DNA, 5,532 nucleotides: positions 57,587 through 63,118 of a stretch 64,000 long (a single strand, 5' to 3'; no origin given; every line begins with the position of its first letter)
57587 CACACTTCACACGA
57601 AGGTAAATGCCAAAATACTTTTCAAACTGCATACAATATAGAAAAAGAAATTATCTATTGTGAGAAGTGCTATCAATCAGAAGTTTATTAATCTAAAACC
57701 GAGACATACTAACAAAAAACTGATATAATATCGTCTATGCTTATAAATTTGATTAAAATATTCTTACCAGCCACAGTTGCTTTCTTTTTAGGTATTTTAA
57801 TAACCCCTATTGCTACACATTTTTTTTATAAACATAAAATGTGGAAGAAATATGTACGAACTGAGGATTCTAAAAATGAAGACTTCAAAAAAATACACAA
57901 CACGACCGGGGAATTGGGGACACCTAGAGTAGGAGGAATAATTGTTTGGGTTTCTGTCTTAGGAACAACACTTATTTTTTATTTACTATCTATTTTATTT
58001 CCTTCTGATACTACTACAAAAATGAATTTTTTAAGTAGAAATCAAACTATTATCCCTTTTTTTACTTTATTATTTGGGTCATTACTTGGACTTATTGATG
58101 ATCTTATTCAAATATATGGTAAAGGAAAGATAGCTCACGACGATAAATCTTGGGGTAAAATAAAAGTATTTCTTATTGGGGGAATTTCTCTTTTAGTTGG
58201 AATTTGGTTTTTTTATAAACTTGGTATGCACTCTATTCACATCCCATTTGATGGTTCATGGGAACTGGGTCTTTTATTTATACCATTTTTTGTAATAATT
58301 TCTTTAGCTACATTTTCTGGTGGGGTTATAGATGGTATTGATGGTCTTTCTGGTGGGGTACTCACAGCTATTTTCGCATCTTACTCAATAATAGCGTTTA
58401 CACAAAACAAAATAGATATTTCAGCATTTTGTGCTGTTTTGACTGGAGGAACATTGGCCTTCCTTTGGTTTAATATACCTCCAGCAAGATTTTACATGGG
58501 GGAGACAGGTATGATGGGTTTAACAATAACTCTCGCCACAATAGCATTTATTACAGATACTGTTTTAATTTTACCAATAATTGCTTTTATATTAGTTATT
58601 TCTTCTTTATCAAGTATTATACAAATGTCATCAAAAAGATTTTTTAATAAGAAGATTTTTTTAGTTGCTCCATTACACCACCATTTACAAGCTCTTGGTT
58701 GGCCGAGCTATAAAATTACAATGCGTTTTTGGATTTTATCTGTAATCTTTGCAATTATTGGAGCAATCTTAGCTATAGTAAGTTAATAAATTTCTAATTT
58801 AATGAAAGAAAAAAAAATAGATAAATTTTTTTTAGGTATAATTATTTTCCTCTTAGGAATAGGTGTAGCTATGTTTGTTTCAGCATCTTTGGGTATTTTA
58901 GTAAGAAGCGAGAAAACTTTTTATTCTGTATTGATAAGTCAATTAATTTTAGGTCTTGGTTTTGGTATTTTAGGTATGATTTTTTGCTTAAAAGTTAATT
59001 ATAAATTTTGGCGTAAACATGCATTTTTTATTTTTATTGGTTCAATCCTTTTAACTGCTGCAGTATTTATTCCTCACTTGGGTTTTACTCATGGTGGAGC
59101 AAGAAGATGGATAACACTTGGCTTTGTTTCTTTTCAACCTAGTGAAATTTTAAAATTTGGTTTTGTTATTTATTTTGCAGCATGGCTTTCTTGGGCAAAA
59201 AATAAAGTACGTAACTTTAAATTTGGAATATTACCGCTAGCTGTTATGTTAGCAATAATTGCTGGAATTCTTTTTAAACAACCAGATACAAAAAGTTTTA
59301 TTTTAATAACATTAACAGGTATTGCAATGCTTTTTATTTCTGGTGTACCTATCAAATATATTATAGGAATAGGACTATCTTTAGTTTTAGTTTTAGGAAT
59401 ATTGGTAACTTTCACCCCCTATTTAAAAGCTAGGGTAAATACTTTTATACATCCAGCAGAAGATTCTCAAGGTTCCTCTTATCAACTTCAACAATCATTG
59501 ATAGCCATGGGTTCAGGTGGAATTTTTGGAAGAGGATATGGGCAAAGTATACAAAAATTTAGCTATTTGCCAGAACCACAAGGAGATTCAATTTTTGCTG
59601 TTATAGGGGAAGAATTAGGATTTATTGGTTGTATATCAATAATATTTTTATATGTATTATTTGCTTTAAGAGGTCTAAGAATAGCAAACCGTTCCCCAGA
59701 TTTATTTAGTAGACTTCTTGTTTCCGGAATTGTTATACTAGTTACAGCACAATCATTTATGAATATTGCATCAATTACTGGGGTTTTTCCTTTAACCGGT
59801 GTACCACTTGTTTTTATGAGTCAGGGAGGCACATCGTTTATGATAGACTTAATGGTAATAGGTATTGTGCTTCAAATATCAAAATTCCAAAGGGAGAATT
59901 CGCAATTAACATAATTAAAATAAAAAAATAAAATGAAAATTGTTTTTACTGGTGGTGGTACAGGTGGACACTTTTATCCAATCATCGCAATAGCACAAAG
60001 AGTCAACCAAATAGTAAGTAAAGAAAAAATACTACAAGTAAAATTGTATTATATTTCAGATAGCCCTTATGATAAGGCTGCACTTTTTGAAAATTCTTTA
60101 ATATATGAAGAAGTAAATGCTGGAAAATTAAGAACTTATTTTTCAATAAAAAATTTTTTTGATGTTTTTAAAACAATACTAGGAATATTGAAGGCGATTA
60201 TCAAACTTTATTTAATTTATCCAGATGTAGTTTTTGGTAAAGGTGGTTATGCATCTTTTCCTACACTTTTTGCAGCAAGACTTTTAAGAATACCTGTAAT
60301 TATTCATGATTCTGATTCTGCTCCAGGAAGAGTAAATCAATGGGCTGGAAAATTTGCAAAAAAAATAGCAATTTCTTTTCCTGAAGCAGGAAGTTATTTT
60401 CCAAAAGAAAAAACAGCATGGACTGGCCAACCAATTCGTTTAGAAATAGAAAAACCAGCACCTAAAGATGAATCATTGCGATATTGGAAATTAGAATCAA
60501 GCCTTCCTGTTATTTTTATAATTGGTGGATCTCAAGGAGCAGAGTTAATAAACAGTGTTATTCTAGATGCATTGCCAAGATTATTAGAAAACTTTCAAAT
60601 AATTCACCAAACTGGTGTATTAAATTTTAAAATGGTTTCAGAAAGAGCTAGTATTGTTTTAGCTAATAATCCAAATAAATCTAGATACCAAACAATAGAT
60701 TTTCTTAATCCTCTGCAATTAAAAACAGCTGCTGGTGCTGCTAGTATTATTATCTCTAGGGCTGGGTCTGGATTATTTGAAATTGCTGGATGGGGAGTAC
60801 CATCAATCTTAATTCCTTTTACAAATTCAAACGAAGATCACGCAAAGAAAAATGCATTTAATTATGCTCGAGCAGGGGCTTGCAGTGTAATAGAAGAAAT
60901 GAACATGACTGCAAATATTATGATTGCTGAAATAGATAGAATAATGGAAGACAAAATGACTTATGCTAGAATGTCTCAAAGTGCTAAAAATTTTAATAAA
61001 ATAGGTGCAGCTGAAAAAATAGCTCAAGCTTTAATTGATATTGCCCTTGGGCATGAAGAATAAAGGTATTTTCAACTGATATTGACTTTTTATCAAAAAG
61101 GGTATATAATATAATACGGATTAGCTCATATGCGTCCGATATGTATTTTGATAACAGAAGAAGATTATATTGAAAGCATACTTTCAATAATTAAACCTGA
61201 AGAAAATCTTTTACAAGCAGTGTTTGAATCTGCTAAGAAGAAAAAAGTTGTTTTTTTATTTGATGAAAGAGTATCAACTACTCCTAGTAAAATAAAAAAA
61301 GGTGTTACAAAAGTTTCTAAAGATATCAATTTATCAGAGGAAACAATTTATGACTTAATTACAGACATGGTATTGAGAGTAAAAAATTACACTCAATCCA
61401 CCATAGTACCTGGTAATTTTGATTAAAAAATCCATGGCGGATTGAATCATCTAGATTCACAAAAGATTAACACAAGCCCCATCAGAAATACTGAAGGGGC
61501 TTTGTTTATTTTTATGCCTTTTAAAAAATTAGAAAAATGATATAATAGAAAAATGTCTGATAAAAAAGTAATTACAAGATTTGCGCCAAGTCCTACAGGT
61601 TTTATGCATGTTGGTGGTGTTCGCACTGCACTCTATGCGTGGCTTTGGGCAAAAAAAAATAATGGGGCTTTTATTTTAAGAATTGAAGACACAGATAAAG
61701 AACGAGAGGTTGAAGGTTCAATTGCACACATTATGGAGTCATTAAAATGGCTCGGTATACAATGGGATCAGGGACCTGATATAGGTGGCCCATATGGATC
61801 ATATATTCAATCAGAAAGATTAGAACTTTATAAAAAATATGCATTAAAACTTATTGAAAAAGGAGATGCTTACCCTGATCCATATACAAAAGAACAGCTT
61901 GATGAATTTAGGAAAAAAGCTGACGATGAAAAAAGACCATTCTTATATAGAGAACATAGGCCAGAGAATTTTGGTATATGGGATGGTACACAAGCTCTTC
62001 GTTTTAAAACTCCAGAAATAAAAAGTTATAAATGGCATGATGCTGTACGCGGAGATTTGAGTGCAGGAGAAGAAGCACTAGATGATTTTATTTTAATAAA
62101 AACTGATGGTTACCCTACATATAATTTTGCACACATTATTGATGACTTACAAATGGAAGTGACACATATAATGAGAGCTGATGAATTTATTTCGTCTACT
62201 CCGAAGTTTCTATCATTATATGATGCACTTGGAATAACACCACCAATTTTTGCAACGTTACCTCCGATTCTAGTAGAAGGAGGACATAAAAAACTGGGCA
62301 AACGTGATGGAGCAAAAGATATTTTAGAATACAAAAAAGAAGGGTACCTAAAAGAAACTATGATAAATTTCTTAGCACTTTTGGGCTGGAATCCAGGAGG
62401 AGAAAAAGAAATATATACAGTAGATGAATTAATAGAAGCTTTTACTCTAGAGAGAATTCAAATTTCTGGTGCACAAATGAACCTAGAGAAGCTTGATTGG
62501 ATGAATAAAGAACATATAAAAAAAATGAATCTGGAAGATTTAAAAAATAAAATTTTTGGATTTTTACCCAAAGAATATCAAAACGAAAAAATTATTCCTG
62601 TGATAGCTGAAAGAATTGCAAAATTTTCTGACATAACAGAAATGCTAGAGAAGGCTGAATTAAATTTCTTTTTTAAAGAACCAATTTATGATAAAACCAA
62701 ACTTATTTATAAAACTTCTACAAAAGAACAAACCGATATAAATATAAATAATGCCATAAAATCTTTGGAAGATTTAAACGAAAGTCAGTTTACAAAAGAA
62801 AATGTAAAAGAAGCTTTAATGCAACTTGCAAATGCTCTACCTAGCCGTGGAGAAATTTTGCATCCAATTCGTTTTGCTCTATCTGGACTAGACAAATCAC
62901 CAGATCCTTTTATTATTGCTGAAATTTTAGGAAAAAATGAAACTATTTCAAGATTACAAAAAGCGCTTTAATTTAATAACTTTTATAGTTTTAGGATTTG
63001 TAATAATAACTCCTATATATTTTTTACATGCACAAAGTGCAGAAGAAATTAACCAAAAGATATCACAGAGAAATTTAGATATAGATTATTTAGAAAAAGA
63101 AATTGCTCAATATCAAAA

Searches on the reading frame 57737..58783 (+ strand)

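Call 48: search_protein_families(library=pfam, proteins=[window:57737-58783:+], max_evalue=0.0001)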
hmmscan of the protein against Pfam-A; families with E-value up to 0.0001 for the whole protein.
window:57737-58783:+ (349 aa): 1 family
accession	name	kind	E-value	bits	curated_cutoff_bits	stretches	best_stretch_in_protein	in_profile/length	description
PF00953.26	Glycos_transf_4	-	5e-20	72.5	27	1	108-272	5-158/160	Glycosyl transferase family 4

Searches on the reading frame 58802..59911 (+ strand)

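Call 48: search_protein_families(library=pfam, proteins=[window:58802-59911:+], max_evalue=0.0001)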
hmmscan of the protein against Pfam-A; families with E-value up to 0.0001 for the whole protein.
window:58802-59911:+ (370 aa): 1 family
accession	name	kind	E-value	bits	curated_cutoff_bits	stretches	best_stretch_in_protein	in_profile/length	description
PF01098.24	FTSW_RODA_SPOVE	-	8.9e-94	314.8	26.4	1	13-364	6-355/356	Cell cycle protein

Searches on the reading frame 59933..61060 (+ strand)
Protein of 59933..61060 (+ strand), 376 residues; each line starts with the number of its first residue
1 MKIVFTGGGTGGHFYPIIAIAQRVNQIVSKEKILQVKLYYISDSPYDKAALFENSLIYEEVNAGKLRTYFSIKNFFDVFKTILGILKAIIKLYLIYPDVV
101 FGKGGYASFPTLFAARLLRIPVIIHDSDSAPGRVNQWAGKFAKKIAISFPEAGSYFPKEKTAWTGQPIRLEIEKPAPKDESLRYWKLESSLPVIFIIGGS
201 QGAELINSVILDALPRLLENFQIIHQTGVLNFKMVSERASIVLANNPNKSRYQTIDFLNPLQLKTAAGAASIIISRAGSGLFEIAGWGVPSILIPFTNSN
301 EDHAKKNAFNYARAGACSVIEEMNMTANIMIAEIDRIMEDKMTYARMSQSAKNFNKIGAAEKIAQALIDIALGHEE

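Call 48: search_protein_families(library=pfam, proteins=[window:59933-61060:+], max_evalue=0.0001)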
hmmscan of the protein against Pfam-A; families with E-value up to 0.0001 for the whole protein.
window:59933-61060:+ (376 aa): 2 families
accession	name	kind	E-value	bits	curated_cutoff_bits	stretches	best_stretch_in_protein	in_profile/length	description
PF03033.26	Glyco_transf_28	-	6.2e-28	98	26.2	1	3-147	1-139/139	Glycosyltransferase family 28 N-terminal domain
PF04101.22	Glyco_tran_28_C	-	1e-26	94.4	22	1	193-355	1-159/166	Glycosyltransferase family 28 C-terminal domain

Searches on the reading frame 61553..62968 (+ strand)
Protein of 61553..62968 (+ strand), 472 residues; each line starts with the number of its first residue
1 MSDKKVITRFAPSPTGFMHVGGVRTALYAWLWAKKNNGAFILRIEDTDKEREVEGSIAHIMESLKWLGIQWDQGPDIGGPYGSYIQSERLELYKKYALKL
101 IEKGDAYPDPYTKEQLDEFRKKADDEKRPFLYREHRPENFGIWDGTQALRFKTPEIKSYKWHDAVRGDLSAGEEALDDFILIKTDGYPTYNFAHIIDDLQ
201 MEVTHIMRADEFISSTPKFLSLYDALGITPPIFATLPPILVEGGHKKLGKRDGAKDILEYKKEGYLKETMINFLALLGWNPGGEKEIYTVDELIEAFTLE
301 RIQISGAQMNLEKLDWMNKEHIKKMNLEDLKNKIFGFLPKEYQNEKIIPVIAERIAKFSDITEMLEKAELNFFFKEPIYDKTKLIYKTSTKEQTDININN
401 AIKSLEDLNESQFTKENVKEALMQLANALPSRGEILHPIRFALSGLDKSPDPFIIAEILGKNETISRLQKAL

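Call 48: search_protein_families(library=pfam, proteins=[window:61553-62968:+], max_evalue=0.0001)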
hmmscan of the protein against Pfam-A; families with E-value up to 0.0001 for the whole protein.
window:61553-62968:+ (472 aa): 2 families
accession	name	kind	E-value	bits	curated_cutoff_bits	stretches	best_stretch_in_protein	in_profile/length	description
PF00749.27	tRNA-synt_1c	-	1e-88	297.7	23.4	1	5-316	1-314/314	tRNA synthetases class I (E and Q), catalytic domain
PF19269.4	Anticodon_2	-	2.3e-20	73.9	23.6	1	344-472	16-141/141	Anticodon binding domain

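Call 87: find_encoding_contigs(protein=window:61553-62968:+, flank=10000, max_places=1)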
Protein window:61553-62968:+ (472 aa): no gene with exactly this product is on record in the collection.
